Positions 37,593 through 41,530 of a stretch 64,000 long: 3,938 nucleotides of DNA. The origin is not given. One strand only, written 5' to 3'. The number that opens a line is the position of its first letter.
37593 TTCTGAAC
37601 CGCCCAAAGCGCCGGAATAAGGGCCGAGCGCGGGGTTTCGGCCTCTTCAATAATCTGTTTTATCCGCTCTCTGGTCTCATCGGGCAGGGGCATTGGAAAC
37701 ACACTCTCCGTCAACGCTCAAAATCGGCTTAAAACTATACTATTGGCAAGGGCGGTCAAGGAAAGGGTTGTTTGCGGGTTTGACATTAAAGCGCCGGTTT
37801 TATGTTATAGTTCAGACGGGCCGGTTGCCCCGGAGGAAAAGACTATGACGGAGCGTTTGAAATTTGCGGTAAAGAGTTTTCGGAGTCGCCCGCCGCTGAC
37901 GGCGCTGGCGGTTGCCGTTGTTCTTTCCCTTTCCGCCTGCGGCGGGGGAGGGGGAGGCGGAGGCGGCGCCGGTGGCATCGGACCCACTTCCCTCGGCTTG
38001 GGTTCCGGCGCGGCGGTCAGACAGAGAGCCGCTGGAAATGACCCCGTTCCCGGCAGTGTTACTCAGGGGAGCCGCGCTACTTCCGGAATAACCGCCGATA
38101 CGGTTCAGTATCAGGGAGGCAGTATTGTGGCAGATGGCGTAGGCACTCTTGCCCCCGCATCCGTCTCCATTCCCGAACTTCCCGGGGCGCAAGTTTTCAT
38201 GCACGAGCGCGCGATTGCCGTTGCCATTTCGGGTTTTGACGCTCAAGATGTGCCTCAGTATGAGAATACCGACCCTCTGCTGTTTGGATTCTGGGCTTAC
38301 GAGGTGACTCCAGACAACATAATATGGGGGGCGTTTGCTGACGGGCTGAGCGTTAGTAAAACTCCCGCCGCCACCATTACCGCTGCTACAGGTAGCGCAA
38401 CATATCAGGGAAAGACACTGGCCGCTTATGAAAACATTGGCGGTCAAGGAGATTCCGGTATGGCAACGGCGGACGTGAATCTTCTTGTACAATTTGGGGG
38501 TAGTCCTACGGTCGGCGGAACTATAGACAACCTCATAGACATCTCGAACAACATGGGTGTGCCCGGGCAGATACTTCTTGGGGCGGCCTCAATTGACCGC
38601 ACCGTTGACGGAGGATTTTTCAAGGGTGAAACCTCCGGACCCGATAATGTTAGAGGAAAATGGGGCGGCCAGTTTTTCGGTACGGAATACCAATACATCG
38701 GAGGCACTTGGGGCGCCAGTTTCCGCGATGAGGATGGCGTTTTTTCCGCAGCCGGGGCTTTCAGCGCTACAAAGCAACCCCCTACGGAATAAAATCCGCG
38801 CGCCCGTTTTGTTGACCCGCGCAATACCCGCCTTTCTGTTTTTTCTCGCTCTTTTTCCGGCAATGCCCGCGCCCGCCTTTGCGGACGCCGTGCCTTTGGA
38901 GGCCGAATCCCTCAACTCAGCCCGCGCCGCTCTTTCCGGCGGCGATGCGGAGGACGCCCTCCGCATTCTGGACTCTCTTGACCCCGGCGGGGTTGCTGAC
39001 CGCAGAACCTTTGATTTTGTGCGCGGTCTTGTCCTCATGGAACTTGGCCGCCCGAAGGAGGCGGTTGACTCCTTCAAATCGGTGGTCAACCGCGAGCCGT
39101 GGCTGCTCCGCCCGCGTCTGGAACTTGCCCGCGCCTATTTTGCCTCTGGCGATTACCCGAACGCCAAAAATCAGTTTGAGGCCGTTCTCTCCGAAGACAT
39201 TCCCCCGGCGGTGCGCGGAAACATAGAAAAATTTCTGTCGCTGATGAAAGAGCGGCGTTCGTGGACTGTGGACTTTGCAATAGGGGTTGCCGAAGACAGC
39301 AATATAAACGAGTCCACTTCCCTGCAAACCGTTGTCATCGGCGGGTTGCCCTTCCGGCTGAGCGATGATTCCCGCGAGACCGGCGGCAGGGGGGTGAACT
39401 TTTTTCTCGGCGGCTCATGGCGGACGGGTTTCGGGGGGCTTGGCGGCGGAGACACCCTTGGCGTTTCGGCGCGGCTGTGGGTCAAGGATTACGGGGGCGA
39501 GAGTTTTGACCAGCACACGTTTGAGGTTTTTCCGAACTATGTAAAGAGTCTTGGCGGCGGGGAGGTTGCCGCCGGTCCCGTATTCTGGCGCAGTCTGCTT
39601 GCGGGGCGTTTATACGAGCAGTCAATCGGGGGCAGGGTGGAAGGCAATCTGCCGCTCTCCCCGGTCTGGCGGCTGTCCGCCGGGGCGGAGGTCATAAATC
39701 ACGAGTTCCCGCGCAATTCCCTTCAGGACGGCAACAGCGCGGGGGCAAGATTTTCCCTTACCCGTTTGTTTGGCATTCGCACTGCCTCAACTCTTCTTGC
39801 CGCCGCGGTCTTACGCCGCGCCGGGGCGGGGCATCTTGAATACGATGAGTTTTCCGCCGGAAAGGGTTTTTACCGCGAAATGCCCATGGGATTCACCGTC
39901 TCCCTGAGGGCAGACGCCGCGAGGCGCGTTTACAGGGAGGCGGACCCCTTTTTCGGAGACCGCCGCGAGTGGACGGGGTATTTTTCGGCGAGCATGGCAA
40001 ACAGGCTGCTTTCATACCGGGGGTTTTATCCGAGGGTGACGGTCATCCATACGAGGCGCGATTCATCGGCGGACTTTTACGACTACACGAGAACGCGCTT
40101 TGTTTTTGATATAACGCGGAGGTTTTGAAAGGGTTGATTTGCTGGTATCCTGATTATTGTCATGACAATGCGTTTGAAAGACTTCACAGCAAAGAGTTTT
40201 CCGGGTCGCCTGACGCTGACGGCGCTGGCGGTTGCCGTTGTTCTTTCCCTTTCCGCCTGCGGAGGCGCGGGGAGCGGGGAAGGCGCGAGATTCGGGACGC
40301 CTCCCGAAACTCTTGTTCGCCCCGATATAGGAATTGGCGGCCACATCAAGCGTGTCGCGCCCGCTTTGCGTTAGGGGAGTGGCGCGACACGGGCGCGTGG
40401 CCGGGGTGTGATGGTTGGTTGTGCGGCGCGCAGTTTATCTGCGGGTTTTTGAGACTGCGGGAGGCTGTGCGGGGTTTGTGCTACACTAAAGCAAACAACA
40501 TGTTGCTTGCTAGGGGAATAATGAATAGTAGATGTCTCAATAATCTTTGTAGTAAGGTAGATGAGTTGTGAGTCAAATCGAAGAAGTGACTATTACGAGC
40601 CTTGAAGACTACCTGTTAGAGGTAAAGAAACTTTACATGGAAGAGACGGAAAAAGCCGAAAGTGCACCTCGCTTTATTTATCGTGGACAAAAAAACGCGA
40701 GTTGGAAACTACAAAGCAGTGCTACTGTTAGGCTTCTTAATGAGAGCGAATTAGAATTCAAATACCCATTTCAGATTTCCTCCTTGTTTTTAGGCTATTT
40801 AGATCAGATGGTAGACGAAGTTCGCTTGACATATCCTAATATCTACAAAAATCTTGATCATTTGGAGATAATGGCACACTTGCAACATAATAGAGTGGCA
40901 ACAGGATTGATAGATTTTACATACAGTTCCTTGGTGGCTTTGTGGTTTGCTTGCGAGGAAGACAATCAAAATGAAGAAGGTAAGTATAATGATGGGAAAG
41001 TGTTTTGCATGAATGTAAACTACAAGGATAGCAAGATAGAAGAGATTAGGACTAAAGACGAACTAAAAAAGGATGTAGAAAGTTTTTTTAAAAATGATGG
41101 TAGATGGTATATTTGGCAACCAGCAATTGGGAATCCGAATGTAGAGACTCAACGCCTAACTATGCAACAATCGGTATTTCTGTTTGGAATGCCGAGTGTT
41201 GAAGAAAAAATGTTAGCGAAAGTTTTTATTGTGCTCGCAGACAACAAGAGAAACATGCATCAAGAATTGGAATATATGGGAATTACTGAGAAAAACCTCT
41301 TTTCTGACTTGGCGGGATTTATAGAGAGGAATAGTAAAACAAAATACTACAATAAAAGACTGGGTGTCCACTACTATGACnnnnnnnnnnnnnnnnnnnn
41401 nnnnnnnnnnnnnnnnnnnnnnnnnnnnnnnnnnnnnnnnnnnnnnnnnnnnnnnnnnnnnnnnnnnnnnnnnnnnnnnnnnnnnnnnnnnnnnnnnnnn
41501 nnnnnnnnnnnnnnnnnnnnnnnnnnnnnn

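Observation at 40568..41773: FRG-domain protein fused to TPR repeats as a candidate sensor/effector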

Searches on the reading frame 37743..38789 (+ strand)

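Call 19: search_protein_families(library=ncbifam, proteins=[window:37743-38789:+], max_evalue=0.01)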
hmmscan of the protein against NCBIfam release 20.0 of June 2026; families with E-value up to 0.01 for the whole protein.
window:37743-38789:+ (349 aa): 1 family
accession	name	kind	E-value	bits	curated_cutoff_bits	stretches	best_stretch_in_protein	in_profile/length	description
NF041636.1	slam_lipo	equivalog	5.3e-07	30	80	1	205-336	38-152/154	Slam-dependent surface lipoprotein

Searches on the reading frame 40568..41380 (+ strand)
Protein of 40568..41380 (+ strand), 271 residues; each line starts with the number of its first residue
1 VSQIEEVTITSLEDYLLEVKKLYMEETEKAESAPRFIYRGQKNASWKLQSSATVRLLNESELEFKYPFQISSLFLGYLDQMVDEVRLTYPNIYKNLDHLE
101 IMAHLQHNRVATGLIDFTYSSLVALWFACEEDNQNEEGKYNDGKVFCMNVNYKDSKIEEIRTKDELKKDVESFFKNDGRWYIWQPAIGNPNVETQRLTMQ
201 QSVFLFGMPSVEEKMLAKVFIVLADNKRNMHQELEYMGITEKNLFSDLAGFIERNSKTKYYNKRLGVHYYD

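Call 22: search_solved_structures(query=A2, max_evalue=10, show_alignments=3)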
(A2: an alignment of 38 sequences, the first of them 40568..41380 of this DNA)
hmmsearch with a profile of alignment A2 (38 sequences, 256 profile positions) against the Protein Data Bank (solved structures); distinct sequences matched with E-value up to 10: 1.
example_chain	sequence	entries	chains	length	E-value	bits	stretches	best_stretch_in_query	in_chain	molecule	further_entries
1u6f_A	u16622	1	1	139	0.87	11.9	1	36-77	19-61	RNA-binding protein UBP1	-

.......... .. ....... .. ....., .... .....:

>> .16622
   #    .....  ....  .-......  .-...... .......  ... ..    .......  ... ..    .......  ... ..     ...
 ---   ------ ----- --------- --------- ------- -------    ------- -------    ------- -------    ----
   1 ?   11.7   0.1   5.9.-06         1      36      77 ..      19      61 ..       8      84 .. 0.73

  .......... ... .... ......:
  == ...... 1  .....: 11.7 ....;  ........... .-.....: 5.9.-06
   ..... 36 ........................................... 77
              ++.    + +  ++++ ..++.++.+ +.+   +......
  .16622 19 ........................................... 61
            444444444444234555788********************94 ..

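Call 35: predict_structure(alignment_id=A2)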
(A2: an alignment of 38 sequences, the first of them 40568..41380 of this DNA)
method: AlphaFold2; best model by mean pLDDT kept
length: 271 residues; sequences in the alignment: 38
mean_pLDDT: 42.0   pTM: 0.26
mean pLDDT of the five models: 42.0, 41.4, 39.6, 39.5, 38.5
residues with pLDDT >= 90: 0; 70-90: 3; 50-70: 72; < 50: 196
segments of 3 or more residues with pLDDT < 50: 1-9, 30-78, 106-129, 133-136, 138-157, 172-223, 241-271
pLDDT, mean of each block of 10 residues (from residue 1): 38 54 52 34 30 28 32 43 61 66 48 34 45 47 41 44 58 40 32 28 29 36 53 54 43 35 32 30
secondary structure, 60 per line:
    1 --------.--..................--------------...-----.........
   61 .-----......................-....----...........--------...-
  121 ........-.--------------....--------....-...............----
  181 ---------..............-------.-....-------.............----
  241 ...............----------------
elements in order: H12-29 H52-61 H67-88 H90-93 H98-108 H121-128 E145-148 E157-160 H163-176 H190-203 H213-216 H224-236 H241-255

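Call 38: search_protein_families(library=pfam, alignment_id=A2, max_evalue=10)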
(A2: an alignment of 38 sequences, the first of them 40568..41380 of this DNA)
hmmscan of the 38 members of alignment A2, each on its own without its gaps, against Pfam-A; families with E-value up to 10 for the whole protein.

A. member 1, window:40568-41380:+ (271 aa): 1 family
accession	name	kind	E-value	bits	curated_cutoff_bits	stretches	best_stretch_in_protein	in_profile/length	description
PF08867.16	FRG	-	9.7e-17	62.1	25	1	35-136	2-93/94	FRG domain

B. families by the number of members that match (of 38 scanned): 12 families
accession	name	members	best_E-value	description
PF08867.16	FRG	38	5.1e-19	FRG domain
PF24494.1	DUF7587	15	0.0006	Domain of unknown function (DUF7587)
PF17902.7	SH3_10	10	0.00015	SH3 domain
PF11153.13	DUF2931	5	0.019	Protein of unknown function (DUF2931)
PF00543.27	P-II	2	0.044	Nitrogen regulatory protein P-II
PF03836.20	RasGAP_C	1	0.031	RasGAP C-terminus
PF08617.15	CGI-121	1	0.035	Kinase binding protein CGI-121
PF25718.1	Mycobacteriophage_73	1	0.04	Mycobacteriophage L5 gene 73 protein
PF02252.23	PA28_C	1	0.091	Proteasome activator PA28, C-terminal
PF04646.18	DUF604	1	0.13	Protein of unknown function, DUF604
PF05431.16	Toxin_10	1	0.15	Insecticidal Crystal Toxin, P42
PF18288.6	FAA_hydro_N_2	1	0.25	Fumarylacetoacetase N-terminal domain 2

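Call 54: search_protein_representatives(alignment_id=A2)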
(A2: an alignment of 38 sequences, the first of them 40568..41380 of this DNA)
Query: 38 sequences, 256 profile positions. Proteins with E-value up to 0.001 (for the whole library): 10897; up to 1e-10: 2425; up to 1e-30: 299. The best 150 are listed.
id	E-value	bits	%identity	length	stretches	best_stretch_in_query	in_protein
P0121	4.0e-124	429.2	-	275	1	1-255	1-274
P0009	1.4e-109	381.6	-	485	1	4-256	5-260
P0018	2.3e-103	361.2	-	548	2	1-255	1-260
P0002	7.3e-103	359.5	-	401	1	3-255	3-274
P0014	9.5e-90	316.6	-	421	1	1-255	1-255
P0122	2.0e-78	279.4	-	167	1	90-254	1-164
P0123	5.6e-71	255.1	-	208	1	1-159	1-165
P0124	5.6e-66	238.7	-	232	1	4-217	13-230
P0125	4.4e-60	219.4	-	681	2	3-241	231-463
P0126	8.9e-56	205.3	-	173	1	1-153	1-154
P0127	2.0e-54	200.8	-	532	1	20-256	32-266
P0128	7.4e-54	199.0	-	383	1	13-254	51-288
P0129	1.2e-53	198.3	-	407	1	7-255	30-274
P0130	5.9e-53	196.0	-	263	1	24-255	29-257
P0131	4.3e-52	193.2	-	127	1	1-116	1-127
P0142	5.2e-45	170.0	-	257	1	8-255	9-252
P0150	8.1e-42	159.5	-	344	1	5-245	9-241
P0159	9.9e-40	152.7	-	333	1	6-243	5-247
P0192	2.0e-37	145.1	-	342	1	3-245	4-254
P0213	1.5e-36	142.3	-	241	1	4-226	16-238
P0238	7.4e-36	140.0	-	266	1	7-241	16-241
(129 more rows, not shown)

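Call 58: search_protein_families(library=pfam, alignment_id=A4, max_evalue=0.001)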
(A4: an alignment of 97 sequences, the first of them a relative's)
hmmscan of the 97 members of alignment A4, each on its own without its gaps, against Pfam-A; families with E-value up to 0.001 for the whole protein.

A. member 1, P0125 (681 aa): 27 families (the best 25 are shown)
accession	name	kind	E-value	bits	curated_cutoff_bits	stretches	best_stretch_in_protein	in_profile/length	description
PF00515.34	TPR_1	-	1.1e-65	215.4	27.8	6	612-645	1-34/34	Tetratricopeptide repeat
PF07719.23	TPR_2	-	2.8e-54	177.2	27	6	612-645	1-34/34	Tetratricopeptide repeat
PF13414.12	TPR_11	-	3e-54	180.9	26.8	5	487-522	5-40/42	TPR repeat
PF13181.12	TPR_8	-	1e-43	144.2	25.7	5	612-645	1-34/34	Tetratricopeptide repeat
PF13431.12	TPR_17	-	3.9e-39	130.1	24.4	5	601-633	2-34/34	Tetratricopeptide repeat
PF13432.12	TPR_16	-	1.2e-34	118.7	32.7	4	550-612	3-65/65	Tetratricopeptide repeat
PF08867.16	FRG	-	1.5e-34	119.2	25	2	253-340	2-92/94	FRG domain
PF13428.12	TPR_14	-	4.9e-21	73.5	23.5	2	480-516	5-41/44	Tetratricopeptide repeat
PF14559.12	TPR_19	-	8.5e-21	74.5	25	3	487-529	2-44/68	Tetratricopeptide repeat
PF13424.12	TPR_12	-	1.7e-20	73.4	30.1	1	545-607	4-74/77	Tetratricopeptide repeat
PF13371.12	TPR_9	-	1.1e-19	70.7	35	1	553-618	4-69/73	Tetratricopeptide repeat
PF13174.12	TPR_6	-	1.2e-17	63.7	26.3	0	613-644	1-32/33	Tetratricopeptide repeat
PF25575.1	TPR_BSK1_C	-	6.9e-10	39.3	42.2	0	592-651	56-116/118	Serine/threonine-protein kinase BSK1-like, TPR repeats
PF24575.1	TPR_Slam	-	5e-09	37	35.2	0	483-525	54-96/104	Surface lipoprotein assembly modifier, N-terminal TPR repeats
PF12895.13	ANAPC3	-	3.9e-08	33.9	27.2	1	592-667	3-77/82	Anaphase-promoting complex, cyclosome, subunit 3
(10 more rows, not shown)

B. families by the number of members that match (of 97 scanned): 80 families (the first 25 are shown)
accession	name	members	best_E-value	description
PF08867.16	FRG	97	1.5e-34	FRG domain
PF00515.34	TPR_1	90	1.8e-100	Tetratricopeptide repeat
PF07719.23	TPR_2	89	6.7e-77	Tetratricopeptide repeat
PF13181.12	TPR_8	86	1.6e-68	Tetratricopeptide repeat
PF13424.12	TPR_12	83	1.9e-176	Tetratricopeptide repeat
PF13414.12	TPR_11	82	7.3e-84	TPR repeat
PF13432.12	TPR_16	80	2.2e-44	Tetratricopeptide repeat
PF13428.12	TPR_14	77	1.1e-34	Tetratricopeptide repeat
PF13431.12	TPR_17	76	3.1e-58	Tetratricopeptide repeat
PF13371.12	TPR_9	68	1.5e-46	Tetratricopeptide repeat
PF14559.12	TPR_19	68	4.9e-26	Tetratricopeptide repeat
PF13174.12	TPR_6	61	9.9e-24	Tetratricopeptide repeat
PF13374.12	TPR_10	54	8e-123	Tetratricopeptide repeat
PF23914.1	TPR_CcmH_CycH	43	1.4e-15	Cytochrome c-type biogenesis protein H TPR domain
PF12895.13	ANAPC3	39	4e-16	Anaphase-promoting complex, cyclosome, subunit 3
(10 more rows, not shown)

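Call 60: search_dna_similar(query=window:40568-41380:+, collection=phages, mode=protein, max_evalue=0.001, max_rows=20)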
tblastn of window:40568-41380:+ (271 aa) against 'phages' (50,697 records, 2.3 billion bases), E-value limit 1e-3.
Records with a match: 2; places in all: 2; records where one place covers at least 80% of the query: 1.
Best place of each record, by identity: <60% 2.
By first word of the organism name: Salmonella 1; Bacteriophage 1.
By host as written in the record: Homo sapiens 1; - 1.
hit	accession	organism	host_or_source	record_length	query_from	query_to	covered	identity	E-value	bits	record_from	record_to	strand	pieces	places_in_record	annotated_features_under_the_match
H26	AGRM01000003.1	Salmonella enterica subsp. houtenae str. ATCC BAA-1581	Homo sapiens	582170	35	251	80%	24.3%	9e-5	49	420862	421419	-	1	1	hypothetical protein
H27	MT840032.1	Bacteriophage sp.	human fecal samples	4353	6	145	52%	27.1%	3e-5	51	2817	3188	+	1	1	record has no annotation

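Call 89: search_protein_families(library=phrogs, proteins=[window:40568-41380:+, P0130, P0142, P0150, P0159, P0192, P0213, P0238], max_evalue=1)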
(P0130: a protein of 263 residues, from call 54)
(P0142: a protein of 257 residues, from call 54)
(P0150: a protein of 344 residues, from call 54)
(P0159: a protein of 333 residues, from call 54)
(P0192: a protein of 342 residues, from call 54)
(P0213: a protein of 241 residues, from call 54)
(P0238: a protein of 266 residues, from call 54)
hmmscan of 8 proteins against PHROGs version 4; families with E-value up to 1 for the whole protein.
window:40568-41380:+ (271 aa): 3 families
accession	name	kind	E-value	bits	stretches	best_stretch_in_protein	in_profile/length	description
phrog_4962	-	unknown function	3e-19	70.2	2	86-254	278-449/467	-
phrog_24967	-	unknown function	6.4e-10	39.7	1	98-177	94-176/385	-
phrog_14720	-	unknown function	0.086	13.6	1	99-136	22-57/159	-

P0130 (263 aa): 4 families
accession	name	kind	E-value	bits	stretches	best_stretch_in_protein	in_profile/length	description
phrog_4962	-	unknown function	2.7e-18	67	1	16-230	179-442/467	-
phrog_24967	-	unknown function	1e-11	45.6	1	33-148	42-151/385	-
phrog_2039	-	unknown function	0.034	14.3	1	176-217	36-77/312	-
phrog_15599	-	unknown function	0.17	13.1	1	39-97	39-95/145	-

P0142 (257 aa): 2 families
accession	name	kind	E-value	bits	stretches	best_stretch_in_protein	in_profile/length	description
phrog_4962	-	unknown function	3.7e-21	76.5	1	3-228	169-445/467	-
phrog_24967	-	unknown function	5.3e-09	36.7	1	6-126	21-129/385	-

P0150 (344 aa): 3 families
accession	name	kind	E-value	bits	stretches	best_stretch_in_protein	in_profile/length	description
phrog_4962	-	unknown function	3.9e-21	76.4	1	2-230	165-448/467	-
phrog_24967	-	unknown function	6.3e-09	36.4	1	7-124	19-132/385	-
phrog_7590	-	unknown function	0.004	17.9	1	250-334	96-162/234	-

P0159 (333 aa): 2 families
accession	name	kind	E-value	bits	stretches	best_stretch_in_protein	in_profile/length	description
phrog_4962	-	unknown function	3.9e-19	69.8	1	3-238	171-448/467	-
phrog_24967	-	unknown function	3.2e-08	34.1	1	88-127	91-130/385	-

P0192 (342 aa): 4 families
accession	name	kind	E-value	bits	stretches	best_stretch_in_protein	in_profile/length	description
phrog_4962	-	unknown function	3.8e-24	86.4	1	1-243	167-448/467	-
phrog_24967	-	unknown function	1.6e-09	38.4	1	4-150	19-162/385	-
phrog_7590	-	unknown function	2.2e-09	38.5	1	258-320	57-119/234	-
phrog_37488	-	unknown function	0.082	14.3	0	259-286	48-75/102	-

P0213 (241 aa): 3 families
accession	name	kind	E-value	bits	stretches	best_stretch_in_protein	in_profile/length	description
phrog_4962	-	unknown function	7.2e-15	55.8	1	5-149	157-339/467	-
phrog_24967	-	unknown function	2.5e-05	24.6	1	35-140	35-133/385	-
phrog_33218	-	unknown function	0.079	12.7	1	54-125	149-217/457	-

P0238 (266 aa): 2 families
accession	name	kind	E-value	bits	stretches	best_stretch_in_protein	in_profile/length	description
phrog_4962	-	unknown function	1.6e-25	90.9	1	16-234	174-448/467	-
phrog_24967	-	unknown function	1.6e-07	31.9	1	21-132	28-132/385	-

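Call 98: find_related_loci(query=A2, collection=viral_contigs, flank=6000)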
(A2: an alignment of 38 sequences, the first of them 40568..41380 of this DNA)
Query A2 (271 aa) in viral_contigs; peptide patterns used: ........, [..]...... (x = any residue, [..] = any of these).
10 stretches matched a pattern, but none encodes a relative of the query by tblastn (E <= 1e-3).
